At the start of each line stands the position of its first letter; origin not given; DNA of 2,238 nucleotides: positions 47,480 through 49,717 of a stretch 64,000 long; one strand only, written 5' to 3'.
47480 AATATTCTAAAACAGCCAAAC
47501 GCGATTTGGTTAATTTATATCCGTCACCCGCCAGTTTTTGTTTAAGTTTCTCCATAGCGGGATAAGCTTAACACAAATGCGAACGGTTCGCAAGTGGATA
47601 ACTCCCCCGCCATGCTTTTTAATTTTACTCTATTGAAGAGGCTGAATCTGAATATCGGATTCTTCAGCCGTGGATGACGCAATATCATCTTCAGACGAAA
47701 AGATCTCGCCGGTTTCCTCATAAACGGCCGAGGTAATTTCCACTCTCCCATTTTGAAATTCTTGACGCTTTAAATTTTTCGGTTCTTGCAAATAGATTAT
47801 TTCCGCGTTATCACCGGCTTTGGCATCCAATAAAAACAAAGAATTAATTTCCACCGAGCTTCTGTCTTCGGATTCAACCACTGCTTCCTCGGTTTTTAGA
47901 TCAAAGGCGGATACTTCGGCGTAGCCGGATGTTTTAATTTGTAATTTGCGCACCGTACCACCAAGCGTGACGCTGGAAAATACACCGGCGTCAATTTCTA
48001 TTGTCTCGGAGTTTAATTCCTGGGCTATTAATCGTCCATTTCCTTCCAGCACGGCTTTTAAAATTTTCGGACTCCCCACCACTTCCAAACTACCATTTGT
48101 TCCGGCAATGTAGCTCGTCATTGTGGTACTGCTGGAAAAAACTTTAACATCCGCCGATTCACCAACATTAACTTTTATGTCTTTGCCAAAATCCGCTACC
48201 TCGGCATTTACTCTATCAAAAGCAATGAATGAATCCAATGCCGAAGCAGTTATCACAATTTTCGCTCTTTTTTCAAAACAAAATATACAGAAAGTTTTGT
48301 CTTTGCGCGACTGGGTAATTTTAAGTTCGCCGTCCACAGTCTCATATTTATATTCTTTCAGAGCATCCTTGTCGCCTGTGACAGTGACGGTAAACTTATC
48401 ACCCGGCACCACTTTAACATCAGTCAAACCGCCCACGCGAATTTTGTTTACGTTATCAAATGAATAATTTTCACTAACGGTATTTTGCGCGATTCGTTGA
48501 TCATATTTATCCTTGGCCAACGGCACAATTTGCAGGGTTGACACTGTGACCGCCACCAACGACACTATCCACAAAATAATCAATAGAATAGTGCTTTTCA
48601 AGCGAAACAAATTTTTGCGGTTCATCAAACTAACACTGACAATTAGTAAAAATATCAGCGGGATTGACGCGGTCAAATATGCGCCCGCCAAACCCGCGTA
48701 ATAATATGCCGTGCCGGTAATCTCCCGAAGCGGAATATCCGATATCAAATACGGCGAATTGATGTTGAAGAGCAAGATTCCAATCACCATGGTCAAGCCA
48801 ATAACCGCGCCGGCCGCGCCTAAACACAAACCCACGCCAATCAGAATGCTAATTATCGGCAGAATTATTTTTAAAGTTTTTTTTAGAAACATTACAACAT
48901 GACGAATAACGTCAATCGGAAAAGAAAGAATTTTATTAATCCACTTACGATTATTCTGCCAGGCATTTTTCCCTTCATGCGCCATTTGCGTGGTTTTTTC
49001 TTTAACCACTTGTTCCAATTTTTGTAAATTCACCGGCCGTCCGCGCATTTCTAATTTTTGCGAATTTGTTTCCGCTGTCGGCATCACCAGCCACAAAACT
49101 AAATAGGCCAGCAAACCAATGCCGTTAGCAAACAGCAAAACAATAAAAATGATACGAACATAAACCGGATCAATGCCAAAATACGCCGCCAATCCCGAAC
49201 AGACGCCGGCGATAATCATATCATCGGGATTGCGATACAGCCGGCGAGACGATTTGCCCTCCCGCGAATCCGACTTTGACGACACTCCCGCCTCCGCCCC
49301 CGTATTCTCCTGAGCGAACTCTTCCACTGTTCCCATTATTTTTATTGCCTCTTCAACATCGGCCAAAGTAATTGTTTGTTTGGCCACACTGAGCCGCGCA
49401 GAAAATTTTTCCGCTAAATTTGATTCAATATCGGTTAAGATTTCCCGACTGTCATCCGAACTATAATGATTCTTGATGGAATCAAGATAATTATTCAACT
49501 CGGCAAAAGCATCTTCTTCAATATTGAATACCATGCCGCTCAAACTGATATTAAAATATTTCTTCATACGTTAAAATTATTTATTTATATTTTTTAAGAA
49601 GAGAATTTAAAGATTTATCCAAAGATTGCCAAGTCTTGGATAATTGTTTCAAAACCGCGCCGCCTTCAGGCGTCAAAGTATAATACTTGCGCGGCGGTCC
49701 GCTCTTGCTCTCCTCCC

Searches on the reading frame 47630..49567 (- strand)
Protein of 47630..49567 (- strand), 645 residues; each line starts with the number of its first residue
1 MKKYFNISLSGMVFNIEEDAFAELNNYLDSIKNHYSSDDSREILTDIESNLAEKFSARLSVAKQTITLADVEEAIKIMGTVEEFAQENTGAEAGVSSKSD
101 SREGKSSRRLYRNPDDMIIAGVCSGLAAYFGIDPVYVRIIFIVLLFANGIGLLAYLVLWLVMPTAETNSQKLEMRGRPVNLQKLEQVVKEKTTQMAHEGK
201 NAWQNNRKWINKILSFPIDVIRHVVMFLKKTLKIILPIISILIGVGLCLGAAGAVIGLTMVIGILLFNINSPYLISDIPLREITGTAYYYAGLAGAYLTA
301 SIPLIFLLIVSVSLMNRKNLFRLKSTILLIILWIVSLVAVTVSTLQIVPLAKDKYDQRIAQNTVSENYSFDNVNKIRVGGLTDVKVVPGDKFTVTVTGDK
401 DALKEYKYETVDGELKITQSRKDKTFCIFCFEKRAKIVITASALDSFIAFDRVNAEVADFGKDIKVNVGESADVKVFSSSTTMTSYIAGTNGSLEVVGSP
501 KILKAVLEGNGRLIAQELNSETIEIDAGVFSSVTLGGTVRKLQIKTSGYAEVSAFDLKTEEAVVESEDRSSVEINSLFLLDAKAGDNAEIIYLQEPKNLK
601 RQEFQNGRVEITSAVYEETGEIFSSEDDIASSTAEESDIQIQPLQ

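Call 33: search_protein_families(library=pfam, proteins=[window:47630-49567:-], max_evalue=0.1)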
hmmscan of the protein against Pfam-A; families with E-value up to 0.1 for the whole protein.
window:47630-49567:- (645 aa): 6 families
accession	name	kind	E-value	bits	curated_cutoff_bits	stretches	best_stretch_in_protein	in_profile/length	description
PF04024.17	PspC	-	4.7e-24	84.4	25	1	108-164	1-57/58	PspC domain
PF10988.14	DUF2807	-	2.6e-21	76.6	24.2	2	374-527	3-151/181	Putative auto-transporter adhesin, head GIN domain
PF22571.1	LiaI-LiaF-TM_PspC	-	7e-09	36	27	1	221-347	12-138/142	PspC transmembrane region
PF22564.2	HAAS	-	3e-06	27.9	27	1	22-87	4-55/55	HAAS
PF13349.12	DUF4097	-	6.1e-05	22.9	22.9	1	381-580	10-156/247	Toastrack DUF4097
PF14656.11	RAB3GAP2_C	-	0.0057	15.5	25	1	106-242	468-595/596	Rab3 GTPase-activating protein regulatory subunit C-terminus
